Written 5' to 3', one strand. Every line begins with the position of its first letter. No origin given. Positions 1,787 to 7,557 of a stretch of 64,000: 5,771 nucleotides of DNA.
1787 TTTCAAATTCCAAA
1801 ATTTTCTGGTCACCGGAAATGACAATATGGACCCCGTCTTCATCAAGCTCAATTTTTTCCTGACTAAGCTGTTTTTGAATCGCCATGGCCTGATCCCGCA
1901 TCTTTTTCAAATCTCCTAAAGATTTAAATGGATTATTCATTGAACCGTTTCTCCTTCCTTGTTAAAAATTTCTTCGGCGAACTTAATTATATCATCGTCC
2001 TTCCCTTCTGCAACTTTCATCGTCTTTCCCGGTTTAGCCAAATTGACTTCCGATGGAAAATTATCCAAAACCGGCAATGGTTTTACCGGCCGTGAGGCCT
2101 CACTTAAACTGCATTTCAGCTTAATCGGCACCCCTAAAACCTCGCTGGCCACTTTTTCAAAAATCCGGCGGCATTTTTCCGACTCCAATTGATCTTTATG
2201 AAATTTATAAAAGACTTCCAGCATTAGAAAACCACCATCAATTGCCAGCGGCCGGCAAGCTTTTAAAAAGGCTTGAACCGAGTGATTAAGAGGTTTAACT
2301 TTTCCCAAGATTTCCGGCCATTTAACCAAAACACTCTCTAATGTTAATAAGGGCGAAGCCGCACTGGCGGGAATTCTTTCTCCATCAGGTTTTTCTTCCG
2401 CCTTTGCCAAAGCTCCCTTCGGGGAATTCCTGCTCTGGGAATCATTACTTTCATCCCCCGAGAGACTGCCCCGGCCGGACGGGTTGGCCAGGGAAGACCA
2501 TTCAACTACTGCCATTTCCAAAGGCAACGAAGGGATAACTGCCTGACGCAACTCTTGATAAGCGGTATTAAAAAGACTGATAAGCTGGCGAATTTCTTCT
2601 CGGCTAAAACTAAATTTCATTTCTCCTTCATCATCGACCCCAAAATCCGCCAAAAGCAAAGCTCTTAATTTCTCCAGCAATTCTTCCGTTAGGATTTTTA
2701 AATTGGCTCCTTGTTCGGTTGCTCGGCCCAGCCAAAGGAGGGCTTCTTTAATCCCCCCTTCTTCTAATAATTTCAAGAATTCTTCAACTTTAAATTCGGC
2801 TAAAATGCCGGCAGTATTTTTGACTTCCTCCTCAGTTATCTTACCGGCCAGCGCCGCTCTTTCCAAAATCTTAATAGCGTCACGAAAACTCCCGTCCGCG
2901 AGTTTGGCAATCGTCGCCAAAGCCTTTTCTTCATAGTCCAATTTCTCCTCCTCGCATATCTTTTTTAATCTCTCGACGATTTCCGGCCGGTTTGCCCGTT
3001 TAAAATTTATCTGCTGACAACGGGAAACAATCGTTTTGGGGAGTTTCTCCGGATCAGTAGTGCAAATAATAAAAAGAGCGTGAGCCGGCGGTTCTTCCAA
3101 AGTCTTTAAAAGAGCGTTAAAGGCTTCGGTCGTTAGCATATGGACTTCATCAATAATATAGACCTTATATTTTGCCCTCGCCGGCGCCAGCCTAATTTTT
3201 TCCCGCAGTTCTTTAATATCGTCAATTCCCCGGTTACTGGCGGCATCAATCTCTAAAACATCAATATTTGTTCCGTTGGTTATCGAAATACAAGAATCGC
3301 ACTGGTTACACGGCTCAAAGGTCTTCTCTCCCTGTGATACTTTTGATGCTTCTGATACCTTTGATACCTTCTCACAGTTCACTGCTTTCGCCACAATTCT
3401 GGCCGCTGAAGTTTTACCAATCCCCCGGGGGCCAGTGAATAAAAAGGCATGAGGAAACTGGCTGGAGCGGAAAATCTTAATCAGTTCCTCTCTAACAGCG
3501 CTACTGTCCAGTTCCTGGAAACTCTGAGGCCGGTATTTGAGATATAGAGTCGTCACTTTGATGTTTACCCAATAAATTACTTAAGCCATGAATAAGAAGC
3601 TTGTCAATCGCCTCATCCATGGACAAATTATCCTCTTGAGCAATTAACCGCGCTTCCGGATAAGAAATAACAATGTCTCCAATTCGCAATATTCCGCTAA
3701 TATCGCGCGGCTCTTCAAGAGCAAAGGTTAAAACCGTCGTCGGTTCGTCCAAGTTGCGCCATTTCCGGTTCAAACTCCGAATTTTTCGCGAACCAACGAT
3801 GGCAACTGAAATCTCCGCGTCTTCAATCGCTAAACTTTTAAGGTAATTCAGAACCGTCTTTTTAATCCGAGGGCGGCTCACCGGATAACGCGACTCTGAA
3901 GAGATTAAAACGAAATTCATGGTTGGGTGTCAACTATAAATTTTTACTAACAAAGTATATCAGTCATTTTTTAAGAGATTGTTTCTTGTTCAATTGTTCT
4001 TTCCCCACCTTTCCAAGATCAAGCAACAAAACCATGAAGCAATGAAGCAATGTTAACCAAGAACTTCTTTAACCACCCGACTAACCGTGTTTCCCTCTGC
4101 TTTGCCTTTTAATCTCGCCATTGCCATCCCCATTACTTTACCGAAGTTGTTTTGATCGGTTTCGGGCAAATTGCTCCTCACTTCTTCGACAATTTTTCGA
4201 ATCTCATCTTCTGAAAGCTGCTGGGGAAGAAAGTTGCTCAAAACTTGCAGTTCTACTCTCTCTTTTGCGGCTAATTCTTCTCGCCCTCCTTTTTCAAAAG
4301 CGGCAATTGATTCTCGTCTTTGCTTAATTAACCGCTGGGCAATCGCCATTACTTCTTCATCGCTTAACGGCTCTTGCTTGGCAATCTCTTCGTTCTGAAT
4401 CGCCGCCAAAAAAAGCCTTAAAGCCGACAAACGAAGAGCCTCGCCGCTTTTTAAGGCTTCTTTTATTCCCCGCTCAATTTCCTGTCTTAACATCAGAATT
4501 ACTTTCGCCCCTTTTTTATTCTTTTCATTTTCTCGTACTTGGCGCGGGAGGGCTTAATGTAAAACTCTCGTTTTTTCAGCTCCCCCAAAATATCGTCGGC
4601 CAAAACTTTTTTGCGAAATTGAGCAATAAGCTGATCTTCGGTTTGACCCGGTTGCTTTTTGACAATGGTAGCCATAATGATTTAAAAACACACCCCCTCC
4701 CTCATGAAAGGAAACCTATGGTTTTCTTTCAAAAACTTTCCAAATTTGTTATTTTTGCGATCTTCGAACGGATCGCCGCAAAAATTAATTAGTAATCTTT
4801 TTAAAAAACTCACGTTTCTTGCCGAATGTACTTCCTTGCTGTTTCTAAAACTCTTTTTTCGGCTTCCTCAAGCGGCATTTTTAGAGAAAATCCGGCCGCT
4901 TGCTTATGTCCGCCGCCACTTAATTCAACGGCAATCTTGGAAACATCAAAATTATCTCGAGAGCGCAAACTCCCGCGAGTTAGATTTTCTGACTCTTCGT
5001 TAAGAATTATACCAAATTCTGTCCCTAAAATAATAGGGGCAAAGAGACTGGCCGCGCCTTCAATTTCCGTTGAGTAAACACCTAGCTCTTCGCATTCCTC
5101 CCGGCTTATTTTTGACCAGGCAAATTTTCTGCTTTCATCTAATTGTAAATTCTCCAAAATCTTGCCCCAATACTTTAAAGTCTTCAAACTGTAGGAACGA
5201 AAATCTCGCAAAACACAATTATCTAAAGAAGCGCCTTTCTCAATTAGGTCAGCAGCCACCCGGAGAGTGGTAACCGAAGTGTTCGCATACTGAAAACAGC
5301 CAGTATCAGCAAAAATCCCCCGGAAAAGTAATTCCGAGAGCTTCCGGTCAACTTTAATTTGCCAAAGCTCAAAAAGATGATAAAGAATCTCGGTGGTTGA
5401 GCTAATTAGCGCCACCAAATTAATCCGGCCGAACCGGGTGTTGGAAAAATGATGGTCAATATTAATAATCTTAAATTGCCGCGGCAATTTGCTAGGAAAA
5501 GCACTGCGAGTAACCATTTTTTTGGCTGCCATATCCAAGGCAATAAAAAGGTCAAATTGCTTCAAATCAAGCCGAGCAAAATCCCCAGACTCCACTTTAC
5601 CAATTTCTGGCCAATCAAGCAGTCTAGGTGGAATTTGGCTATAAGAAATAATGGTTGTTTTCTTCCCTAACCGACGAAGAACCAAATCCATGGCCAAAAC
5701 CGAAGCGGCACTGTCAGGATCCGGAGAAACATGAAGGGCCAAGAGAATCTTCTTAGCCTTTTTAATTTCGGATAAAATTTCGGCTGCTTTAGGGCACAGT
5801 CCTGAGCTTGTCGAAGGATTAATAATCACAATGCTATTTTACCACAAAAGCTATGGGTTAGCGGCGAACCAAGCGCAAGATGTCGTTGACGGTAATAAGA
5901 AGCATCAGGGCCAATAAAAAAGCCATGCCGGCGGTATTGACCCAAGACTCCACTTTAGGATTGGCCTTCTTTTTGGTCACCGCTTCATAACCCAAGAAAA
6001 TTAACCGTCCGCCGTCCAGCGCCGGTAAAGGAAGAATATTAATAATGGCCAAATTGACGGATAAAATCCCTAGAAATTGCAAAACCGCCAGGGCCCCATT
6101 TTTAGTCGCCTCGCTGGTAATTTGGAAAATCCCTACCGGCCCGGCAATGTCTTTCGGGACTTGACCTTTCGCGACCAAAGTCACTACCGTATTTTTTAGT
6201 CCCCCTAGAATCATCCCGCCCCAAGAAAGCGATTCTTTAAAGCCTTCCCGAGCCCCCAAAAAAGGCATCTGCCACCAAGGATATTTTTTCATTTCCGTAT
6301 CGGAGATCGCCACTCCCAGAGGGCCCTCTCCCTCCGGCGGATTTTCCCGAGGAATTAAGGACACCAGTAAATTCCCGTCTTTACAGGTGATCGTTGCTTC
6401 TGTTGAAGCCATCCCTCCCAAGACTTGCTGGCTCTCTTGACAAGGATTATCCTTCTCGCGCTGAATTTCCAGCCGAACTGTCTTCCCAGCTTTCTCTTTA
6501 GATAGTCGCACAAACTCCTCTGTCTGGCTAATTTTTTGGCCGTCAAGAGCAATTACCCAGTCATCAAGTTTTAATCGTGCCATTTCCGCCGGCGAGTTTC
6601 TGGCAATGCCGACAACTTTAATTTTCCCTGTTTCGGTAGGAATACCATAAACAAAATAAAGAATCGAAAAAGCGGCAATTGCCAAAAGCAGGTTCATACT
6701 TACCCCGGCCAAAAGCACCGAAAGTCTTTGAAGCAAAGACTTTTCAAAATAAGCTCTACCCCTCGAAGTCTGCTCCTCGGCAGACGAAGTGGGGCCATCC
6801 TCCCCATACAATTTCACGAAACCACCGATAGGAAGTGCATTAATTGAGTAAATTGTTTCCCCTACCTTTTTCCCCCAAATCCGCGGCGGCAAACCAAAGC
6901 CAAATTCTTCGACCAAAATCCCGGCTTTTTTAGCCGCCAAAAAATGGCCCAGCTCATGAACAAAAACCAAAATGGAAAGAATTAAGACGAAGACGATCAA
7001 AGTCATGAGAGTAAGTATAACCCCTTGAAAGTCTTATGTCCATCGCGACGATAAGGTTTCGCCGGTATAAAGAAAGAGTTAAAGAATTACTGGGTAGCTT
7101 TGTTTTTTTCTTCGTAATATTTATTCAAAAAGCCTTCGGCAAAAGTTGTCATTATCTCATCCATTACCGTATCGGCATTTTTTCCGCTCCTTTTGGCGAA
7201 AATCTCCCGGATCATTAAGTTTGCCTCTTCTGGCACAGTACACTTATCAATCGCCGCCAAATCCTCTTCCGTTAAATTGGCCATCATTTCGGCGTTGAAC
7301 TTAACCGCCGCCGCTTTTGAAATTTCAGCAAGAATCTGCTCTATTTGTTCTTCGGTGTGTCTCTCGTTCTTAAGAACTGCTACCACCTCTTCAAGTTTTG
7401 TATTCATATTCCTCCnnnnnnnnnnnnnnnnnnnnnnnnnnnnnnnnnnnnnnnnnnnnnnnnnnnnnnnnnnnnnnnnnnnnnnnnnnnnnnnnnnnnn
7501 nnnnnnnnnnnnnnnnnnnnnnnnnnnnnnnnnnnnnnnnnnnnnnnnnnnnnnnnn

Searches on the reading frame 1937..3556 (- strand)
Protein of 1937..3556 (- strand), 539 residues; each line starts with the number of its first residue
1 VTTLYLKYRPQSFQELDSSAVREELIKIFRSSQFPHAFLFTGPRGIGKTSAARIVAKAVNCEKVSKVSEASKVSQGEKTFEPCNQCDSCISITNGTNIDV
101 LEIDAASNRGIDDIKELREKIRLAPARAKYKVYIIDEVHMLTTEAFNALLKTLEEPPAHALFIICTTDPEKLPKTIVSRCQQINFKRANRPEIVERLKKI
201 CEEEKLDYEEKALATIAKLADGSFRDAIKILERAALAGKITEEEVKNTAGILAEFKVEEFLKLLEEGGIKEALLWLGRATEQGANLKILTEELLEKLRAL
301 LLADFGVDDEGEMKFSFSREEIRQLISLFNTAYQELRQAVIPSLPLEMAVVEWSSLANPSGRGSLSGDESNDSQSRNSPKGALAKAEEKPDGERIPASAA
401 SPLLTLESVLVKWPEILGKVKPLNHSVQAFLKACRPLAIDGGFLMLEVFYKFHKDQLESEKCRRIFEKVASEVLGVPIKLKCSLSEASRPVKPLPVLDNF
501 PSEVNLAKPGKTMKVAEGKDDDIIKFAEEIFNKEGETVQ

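Call 78: search_protein_families(library=pfam, proteins=[window:1937-3556:-], max_evalue=0.00001)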
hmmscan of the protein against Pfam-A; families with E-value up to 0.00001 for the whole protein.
window:1937-3556:- (539 aa): 5 families
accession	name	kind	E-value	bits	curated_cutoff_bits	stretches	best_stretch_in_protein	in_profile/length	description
PF13177.12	DNA_pol3_delta2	-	1.7e-41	142.3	27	1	21-187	5-159/161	DNA polymerase III, delta subunit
PF00004.35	AAA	-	6.3e-13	49.7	21.2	1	39-185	2-128/131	ATPase family associated with various cellular activities (AAA)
PF22608.2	DNAX_ATPase_lid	-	6.9e-11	42.2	27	1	192-234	1-43/49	DNA polymerase III clamp loader subunit, ATPase lid domain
PF20964.2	DnaX_C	-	4.4e-10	40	26.2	1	399-493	2-96/113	DNA polymerase III subunit tau, C-terminal domain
PF12169.13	DNA_pol3_gamma3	-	7.1e-06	26.3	24.4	0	240-353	1-127/143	DNA polymerase III subunits gamma and tau domain III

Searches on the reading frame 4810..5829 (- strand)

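Call 78: search_protein_families(library=pfam, proteins=[window:4810-5829:-], max_evalue=0.00001)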
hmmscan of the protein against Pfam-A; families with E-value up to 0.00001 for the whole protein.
window:4810-5829:- (339 aa): 2 families
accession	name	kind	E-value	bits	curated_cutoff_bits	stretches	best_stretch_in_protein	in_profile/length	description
PF02272.25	DHHA1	-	2.4e-10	41.2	25.9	1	270-336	31-101/102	DHHA1 domain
PF01368.27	DHH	-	2.6e-09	37.9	28.1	1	27-172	1-125/125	DHH family, N-terminal domain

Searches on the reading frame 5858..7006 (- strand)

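Call 36: search_protein_families(library=pfam, proteins=[window:5858-7006:-], max_evalue=0.00001)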
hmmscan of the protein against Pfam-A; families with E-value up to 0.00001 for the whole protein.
window:5858-7006:- (382 aa): 3 families
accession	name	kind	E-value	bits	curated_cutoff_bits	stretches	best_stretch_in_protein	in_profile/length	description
PF02163.28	Peptidase_M50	-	1.1e-54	185.6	27.2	1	6-367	2-221/221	Peptidase family M50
PF13180.12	PDZ_2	-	1.3e-09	38.6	27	1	125-186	10-72/80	PDZ domain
PF17820.7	PDZ_6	-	2.2e-07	31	27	1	131-183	2-54/54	PDZ domain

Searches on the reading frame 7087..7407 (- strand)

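Call 3: search_protein_families(library=pfam, proteins=[window:7087-7407:-], max_evalue=1)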
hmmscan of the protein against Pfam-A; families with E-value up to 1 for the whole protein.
window:7087-7407:- (106 aa): 6 families
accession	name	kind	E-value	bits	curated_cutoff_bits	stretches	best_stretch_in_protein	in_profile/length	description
PF17029.10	DUF5100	-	0.0025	18.1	27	1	18-74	6-62/125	Domain of unknown function (DUF5100)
PF04651.18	Pox_A12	-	0.017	15.6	25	1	20-77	24-81/183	Poxvirus A12 protein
PF07308.18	DUF1456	-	0.03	15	27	1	44-97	13-66/68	Protein of unknown function (DUF1456)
PF10437.14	Lip_prot_lig_C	-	0.047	14.1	24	1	3-40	41-79/85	Bacterial lipoate protein ligase C-terminus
PF03310.18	Cauli_DNA-bind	-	0.073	13.7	24.2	1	6-82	2-75/117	Caulimovirus DNA-binding protein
PF24074.1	DUF7366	-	0.13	13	27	1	3-53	11-62/78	Domain of unknown function (DUF7366)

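Call 9: search_protein_families(library=ncbifam, proteins=[window:7087-7407:-], max_evalue=1)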
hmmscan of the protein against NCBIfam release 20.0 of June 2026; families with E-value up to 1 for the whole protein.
window:7087-7407:- (106 aa): 0 families

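Call 10: search_protein_families(library=phrogs, proteins=[window:7087-7407:-], max_evalue=0.1)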
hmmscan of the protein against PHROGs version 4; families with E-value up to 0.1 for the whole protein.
window:7087-7407:- (106 aa): 0 families

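Call 107: search_protein_families(library=padloc, proteins=[window:7087-7407:-], max_evalue=0.01)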
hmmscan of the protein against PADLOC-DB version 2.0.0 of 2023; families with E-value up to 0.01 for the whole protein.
window:7087-7407:- (106 aa): 1 family
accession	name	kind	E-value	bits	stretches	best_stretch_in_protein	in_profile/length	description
PDLC04093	SIR2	-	0.0062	13.6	1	4-58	64-118/395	-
